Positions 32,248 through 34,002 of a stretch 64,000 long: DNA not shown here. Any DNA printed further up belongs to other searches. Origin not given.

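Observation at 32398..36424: BMC core lacks phosphotransacylase and alcohol dehydrogenase but encodes a PduS-like flavo-FeS protein and a Cys-containing PduT-like BMC-T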

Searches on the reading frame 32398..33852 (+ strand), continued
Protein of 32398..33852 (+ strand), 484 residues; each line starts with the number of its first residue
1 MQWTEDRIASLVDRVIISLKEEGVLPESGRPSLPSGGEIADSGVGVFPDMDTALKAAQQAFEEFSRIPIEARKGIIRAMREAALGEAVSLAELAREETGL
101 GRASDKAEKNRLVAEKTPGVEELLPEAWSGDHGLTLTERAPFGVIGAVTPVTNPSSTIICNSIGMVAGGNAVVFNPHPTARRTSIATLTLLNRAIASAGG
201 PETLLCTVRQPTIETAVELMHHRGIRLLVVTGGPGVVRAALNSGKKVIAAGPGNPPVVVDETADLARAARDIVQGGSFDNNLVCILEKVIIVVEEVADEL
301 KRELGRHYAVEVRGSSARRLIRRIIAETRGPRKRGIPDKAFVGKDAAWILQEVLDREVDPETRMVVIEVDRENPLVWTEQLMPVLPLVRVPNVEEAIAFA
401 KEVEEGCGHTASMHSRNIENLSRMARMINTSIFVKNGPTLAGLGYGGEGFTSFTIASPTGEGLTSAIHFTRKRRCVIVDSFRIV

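Call 42: search_protein_families(library=ncbifam, proteins=[window:32398-33852:+], max_evalue=0.00001)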
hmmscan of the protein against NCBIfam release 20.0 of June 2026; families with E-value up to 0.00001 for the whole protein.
window:32398-33852:+ (484 aa): 36 families (the best 25 are shown)
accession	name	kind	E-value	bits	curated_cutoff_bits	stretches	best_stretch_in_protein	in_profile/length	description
NF011927.0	PRK15398.1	subfamily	8.5e-194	644.5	403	1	7-484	5-465/465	aldehyde dehydrogenase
NF010378.0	PRK13805.1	equivalog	2.2e-75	254.1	951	1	50-442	16-409/872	bifunctional acetaldehyde-CoA/alcohol dehydrogenase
TIGR02518.1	EutH_ACDH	equivalog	1.4e-63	215.4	620.1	1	54-456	14-417/488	acetaldehyde dehydrogenase (acetylating)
NF047625.1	AcylSulfactDhSauS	equivalog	1.7e-44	152.4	600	1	55-437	11-396/464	acylating sulfoacetaldehyde dehydrogenase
NF040648.1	lactal_redase_Meth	equivalog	9.6e-28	97.4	650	2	49-303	34-293/463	lactaldehyde dehydrogenase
NF042993.1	AlphKGSA_gudD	equivalog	1.5e-21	76.8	770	1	48-304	42-303/481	alpha-ketoglutaric semialdehyde dehydrogenase GucD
NF050084.1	pip_6_carb_DH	equivalog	1.7e-20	73.4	730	1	48-417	19-399/475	L-piperidine-6-carboxylate dehydrogenase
NF010000.0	PRK13473.1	subfamily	2.3e-20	72.7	615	1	47-431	38-428/475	aminobutyraldehyde dehydrogenase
NF006916.0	PRK09407.1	equivalog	9.6e-20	70.7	521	1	36-306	44-319/526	succinic semialdehyde dehydrogenase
NF052305.1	DioxValDhHalo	equivalog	8.6e-19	67.8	750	1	49-304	44-304/483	2,5-dioxovalerate dehydrogenase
TIGR03250.1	PhnAcAld_DH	equivalog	1.8e-17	63.1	635.65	1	136-426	133-419/472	phosphonoacetaldehyde dehydrogenase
TIGR01780.1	SSADH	subfamily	2.4e-17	63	646.35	1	48-436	19-413/448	succinate-semialdehyde dehydrogenase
TIGR02299.1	HpaE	equivalog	5.7e-17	61.5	638.35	1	39-302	29-296/488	5-carboxymethyl-2-hydroxymuconate semialdehyde dehydrogenase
NF007352.0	PRK09847.1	equivalog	9.2e-17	60.7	850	1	43-436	52-453/495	aldehyde dehydrogenase PuuC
TIGR01804.1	BADH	equivalog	1.1e-16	60.4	668.6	1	44-304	31-296/467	betaine-aldehyde dehydrogenase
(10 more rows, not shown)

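Call 49: find_homologous_proteins(query=P0121, max_evalue=1e-80)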
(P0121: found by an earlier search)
Query P0121 (438 aa): 7695 proteins with E <= 1e-80 among 8000 candidates; the best 120 are listed.
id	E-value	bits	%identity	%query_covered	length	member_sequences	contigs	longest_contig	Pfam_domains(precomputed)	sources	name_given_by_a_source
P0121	4.8e-287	970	100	100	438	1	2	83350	PF13375.13,PF10531.16,PF13534.12,PF01512.23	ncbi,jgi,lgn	-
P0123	9.7e-142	491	50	94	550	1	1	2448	PF13375.13,PF10531.16,PF13534.12,PF01512.23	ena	-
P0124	3.3e-140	486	51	100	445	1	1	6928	PF13375.13,PF10531.16,PF13534.12,PF01512.23,PF13237.12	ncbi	-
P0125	2.3e-139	483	53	99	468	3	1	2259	PF13375.13,PF10531.16,PF13534.12,PF01512.23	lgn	-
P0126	1.3e-138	481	50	99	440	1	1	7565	PF13375.13,PF10531.16,PF13534.12,PF01512.23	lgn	-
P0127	4.2e-138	479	52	99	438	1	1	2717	PF13375.13,PF10531.16,PF13534.12,PF01512.23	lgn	-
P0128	2.5e-137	477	51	100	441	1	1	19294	PF13375.13,PF10531.16,PF13534.12,PF01512.23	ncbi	-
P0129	4.4e-137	476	52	95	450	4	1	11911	PF13375.13,PF10531.16,PF13534.12,PF01512.23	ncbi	-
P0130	2.1e-136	474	54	99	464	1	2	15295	PF13375.13,PF10531.16,PF22461.3,PF13534.12,PF01512.23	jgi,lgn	-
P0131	4.2e-136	473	51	100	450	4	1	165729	PF13375.13,PF10531.16,PF13534.12,PF01512.23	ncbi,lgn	-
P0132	4.3e-136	473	51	98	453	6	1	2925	PF13375.13,PF10531.16,PF13534.12,PF01512.23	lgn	-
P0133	3.0e-135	470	53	95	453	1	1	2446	PF13375.13,PF10531.16,PF13534.12,PF01512.23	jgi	jgi:RnfABCDGE-type electron transport complex C subunit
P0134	4.3e-135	469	51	96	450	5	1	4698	PF13375.13,PF10531.16,PF13534.12,PF01512.23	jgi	-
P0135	4.6e-135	469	51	95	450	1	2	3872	PF13375.13,PF10531.16,PF13534.12,PF01512.23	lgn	-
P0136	5.0e-135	469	49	100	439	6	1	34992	PF13375.13,PF10531.16,PF22461.3,PF13534.12,PF01512.23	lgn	-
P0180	8.0e-131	455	53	97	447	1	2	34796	PF13375.13,PF10531.16,PF13534.12,PF01512.23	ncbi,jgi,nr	ncbi:MAG: RnfABCDGE type electron transport complex subunit C [Anaerolineae bacterium]|jgi:RnfABCDGE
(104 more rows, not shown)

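Call 50: find_encoding_contigs(protein=P0130, flank=9000, max_places=1)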
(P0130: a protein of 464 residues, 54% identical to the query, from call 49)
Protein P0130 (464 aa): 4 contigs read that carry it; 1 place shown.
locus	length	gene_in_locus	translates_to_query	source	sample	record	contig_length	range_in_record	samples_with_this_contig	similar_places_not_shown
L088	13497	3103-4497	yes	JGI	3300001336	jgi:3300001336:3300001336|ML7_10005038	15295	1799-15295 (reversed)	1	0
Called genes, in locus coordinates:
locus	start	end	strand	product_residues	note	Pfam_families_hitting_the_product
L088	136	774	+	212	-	PF27545:CsoS1D_N, PF00936:BMC (faint)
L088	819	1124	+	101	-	PF00936:BMC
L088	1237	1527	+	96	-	PF03319:EutN_CcmL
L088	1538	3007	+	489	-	PF00171:Aldedh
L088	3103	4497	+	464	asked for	PF01512:Complex1_51K, PF22461:SLBB_2 (faint), PF10531:SLBB, PF13534:Fer4_17, PF13375:RnfC_N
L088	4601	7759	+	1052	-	PF01590:GAF, PF13185:GAF_2, PF13492:GAF_3, PF01590:GAF, PF13185:GAF_2, PF01590:GAF, PF13185:GAF_2, PF13492:GAF_3, +10 more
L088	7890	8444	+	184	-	PF00936:BMC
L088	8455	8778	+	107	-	PF03319:EutN_CcmL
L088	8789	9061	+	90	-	PF03319:EutN_CcmL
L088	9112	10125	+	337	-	PF02899:Phage_int_SAM_1, PF13102:Phage_int_SAM_5 (weak), PF13495:Phage_int_SAM_4 (faint), PF00589:Phage_integrase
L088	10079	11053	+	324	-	PF01321:Creatinase_N, PF00557:Peptidase_M24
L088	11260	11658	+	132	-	-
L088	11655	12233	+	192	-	-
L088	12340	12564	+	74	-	PF15919:HicB_lk_antitox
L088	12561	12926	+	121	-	PF07927:HicA_toxin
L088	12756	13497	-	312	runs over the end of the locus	PF04055:Radical_SAM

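Call 51: find_encoding_contigs(protein=P0131, flank=9000, max_places=1)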
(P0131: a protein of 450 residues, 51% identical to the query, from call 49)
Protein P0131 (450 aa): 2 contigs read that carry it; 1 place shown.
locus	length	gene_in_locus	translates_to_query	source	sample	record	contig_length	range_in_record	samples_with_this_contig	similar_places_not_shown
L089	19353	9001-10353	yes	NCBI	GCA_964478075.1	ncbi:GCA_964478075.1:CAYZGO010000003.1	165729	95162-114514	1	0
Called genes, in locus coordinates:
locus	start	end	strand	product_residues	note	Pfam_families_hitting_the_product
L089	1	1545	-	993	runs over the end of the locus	PF02091:tRNA-synt_2e, PF02092:tRNA_synt_2f, PF05746:DALR_1 (faint)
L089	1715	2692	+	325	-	PF01244:Peptidase_M19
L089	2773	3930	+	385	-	PF11258:DUF3048, PF17479:DUF3048_C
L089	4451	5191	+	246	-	PF02502:LacAB_rpiB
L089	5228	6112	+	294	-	PF01791:DeoC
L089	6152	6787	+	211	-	PF27545:CsoS1D_N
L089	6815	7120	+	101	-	PF00936:BMC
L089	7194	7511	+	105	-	PF03319:EutN_CcmL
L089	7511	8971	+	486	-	PF00171:Aldedh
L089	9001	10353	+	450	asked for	PF01512:Complex1_51K, PF10531:SLBB, PF13534:Fer4_17, PF13375:RnfC_N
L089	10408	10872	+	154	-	PF05635:23S_rRNA_IVP, PF22296:bAvd (weak)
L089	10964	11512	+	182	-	PF00936:BMC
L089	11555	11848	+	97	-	PF03319:EutN_CcmL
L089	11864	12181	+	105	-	PF03319:EutN_CcmL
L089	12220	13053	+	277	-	PF00596:Aldolase_II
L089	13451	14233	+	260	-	PF11967:RecO_N, PF02565:RecO_C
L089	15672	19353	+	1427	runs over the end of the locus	PF04997:RNA_pol_Rpb1_1, PF00623:RNA_pol_Rpb1_2, PF04983:RNA_pol_Rpb1_3, PF05000:RNA_pol_Rpb1_4 (weak), PF04998:RNA_pol_Rpb1_5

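Call 52: find_encoding_contigs(protein=P0128, flank=9000, max_places=1)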
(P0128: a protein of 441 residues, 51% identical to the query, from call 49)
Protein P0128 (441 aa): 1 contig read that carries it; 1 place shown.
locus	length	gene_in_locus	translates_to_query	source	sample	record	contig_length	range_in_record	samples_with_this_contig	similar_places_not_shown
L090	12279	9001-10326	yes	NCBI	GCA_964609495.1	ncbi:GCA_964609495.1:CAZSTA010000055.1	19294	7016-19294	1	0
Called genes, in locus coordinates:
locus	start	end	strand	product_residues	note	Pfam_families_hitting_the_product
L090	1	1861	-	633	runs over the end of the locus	PF02518:HATPase_c, PF00204:DNA_gyraseB, PF01751:Toprim, PF00986:DNA_gyraseB_C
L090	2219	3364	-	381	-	PF13167:GTP-bdg_N, PF16360:GTP-bdg_M, PF00009:GTP_EFTU (faint), PF01926:MMR_HSR1, PF02421:FeoB_N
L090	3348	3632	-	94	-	PF17209:Hfq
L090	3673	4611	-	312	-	PF01745:IPT (weak), PF13238:AAA_18 (faint), PF01715:IPPT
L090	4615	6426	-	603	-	PF02518:HATPase_c (faint), PF13589:HATPase_c_3, PF01119:DNA_mis_repair, PF08676:MutL_C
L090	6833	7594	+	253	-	PF00005:ABC_tran, PF13166:AAA_13 (faint), PF13304:AAA_21 (weak)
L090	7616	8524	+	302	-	PF00701:DHDPS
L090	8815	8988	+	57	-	-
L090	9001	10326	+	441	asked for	PF01512:Complex1_51K, PF10531:SLBB, PF13534:Fer4_17, PF13375:RnfC_N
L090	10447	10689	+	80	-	PF04226:Transgly_assoc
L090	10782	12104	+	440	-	PF09861:Lar_N, PF21113:LarA_C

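Call 53: find_encoding_contigs(protein=P0180, flank=9000, max_places=1)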
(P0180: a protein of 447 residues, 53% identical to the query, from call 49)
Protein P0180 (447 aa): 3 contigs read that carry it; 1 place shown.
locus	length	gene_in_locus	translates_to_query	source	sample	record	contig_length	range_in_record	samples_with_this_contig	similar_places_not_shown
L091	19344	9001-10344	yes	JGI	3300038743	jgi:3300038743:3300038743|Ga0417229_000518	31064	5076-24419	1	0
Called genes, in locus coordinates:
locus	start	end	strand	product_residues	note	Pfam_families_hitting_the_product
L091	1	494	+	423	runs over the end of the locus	PF00350:Dynamin_N (faint), PF01926:MMR_HSR1, PF02421:FeoB_N, PF00009:GTP_EFTU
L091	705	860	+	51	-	-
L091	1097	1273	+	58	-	-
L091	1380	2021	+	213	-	PF27545:CsoS1D_N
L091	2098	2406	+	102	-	PF00936:BMC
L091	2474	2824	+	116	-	PF03319:EutN_CcmL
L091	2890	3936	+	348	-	PF00072:Response_reg, PF00211:Guanylate_cyc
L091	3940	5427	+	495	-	PF00171:Aldedh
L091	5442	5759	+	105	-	-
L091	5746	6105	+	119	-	-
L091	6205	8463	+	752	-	PF02861:Clp_N, PF13191:AAA_16 (faint), PF00158:Sigma54_activat (faint), PF00004:AAA, PF17871:AAA_lid_9, PF07724:AAA_2, PF07728:AAA_5, PF10431:ClpB_D2-small, +3 more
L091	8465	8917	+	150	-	PF10722:YbjN, PF22550:CesT_Tir_1 (weak), PF05932:CesT (faint), PF26556:DUF8183 (weak)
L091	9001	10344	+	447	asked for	PF01512:Complex1_51K, PF10531:SLBB, PF13534:Fer4_17, PF13375:RnfC_N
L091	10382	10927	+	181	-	-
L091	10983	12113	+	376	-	PF00072:Response_reg, PF01656:CbiA (faint), PF06564:CBP_BcsQ (faint), PF10609:ParA (faint), PF13614:AAA_31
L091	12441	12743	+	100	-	PF01909:NTP_transf_2, PF18765:Polbeta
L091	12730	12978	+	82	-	PF01934:HepT-like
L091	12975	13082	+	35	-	-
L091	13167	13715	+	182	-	PF00936:BMC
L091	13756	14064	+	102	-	PF03319:EutN_CcmL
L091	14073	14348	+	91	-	PF03319:EutN_CcmL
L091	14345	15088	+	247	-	PF00596:Aldolase_II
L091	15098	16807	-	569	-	PF05524:PEP-utilisers_N, PF00391:PEP-utilizers, PF02896:PEP-utilizers_C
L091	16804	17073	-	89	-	PF00381:PTS-HPr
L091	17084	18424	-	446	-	PF00364:Biotin_lipoyl, PF02817:E3_binding, PF00198:2-oxoacid_dh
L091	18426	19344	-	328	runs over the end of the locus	PF02779:Transket_pyr, PF02780:Transketolase_C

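Call 65: search_solved_structures(query=window:32398-33852:+, max_evalue=1e-40, show_alignments=1)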
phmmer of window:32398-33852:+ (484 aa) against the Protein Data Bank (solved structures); distinct sequences matched with E-value up to 1e-40: 15.
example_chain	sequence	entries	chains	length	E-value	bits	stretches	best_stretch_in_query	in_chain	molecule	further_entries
5jfl_A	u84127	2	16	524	7.7e-135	453.5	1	32-483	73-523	Aldehyde dehydrogenase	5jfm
5jfn_A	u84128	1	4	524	2.8e-133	448.3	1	32-483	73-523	Aldehyde dehydrogenase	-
6gvs_A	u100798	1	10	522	2.1e-131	442.2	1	32-483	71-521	Aldehyde dehydrogenase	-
4c3s_A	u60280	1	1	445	1.2e-127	429.8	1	43-481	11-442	ALDEHYDE DEHYDROGENASE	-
5dbv_A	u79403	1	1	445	2.7e-126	425.3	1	43-481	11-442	Aldehyde Dehydrogenase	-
5dru_A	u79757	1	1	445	3.4e-126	425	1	43-481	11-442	Aldehyde Dehydrogenase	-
7dag_A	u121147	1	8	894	9.8e-56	192.7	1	53-442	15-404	Aldehyde-alcohol dehydrogenase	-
3my7_A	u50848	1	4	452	7.6e-55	189.8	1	49-442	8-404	Alcohol dehydrogenase/acetaldehyde dehydrogenase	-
6ahc_A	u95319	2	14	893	1.7e-53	185.3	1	54-439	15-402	Aldehyde-alcohol dehydrogenase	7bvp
6tqh_A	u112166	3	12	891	2e-53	185.1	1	55-439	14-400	Aldehyde-alcohol dehydrogenase | Bifunctional aldehyde-alcohol dehydrogenase AdhE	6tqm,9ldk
5j78_A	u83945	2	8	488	3.4e-48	167.9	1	54-455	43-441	Acetaldehyde dehydrogenase (Acetylating)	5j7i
8cei_A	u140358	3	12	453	1.7e-46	162.3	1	54-455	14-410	Succinate-semialdehyde dehydrogenase (acetylating)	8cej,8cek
3k9d_A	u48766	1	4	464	9.7e-45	156.5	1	49-446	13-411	ALDEHYDE DEHYDROGENASE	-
8uhw_A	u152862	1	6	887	2.8e-42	148.3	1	52-442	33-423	Aldehyde-alcohol dehydrogenase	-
13he_A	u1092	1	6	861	3e-42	148.2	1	52-442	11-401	Aldehyde-alcohol dehydrogenase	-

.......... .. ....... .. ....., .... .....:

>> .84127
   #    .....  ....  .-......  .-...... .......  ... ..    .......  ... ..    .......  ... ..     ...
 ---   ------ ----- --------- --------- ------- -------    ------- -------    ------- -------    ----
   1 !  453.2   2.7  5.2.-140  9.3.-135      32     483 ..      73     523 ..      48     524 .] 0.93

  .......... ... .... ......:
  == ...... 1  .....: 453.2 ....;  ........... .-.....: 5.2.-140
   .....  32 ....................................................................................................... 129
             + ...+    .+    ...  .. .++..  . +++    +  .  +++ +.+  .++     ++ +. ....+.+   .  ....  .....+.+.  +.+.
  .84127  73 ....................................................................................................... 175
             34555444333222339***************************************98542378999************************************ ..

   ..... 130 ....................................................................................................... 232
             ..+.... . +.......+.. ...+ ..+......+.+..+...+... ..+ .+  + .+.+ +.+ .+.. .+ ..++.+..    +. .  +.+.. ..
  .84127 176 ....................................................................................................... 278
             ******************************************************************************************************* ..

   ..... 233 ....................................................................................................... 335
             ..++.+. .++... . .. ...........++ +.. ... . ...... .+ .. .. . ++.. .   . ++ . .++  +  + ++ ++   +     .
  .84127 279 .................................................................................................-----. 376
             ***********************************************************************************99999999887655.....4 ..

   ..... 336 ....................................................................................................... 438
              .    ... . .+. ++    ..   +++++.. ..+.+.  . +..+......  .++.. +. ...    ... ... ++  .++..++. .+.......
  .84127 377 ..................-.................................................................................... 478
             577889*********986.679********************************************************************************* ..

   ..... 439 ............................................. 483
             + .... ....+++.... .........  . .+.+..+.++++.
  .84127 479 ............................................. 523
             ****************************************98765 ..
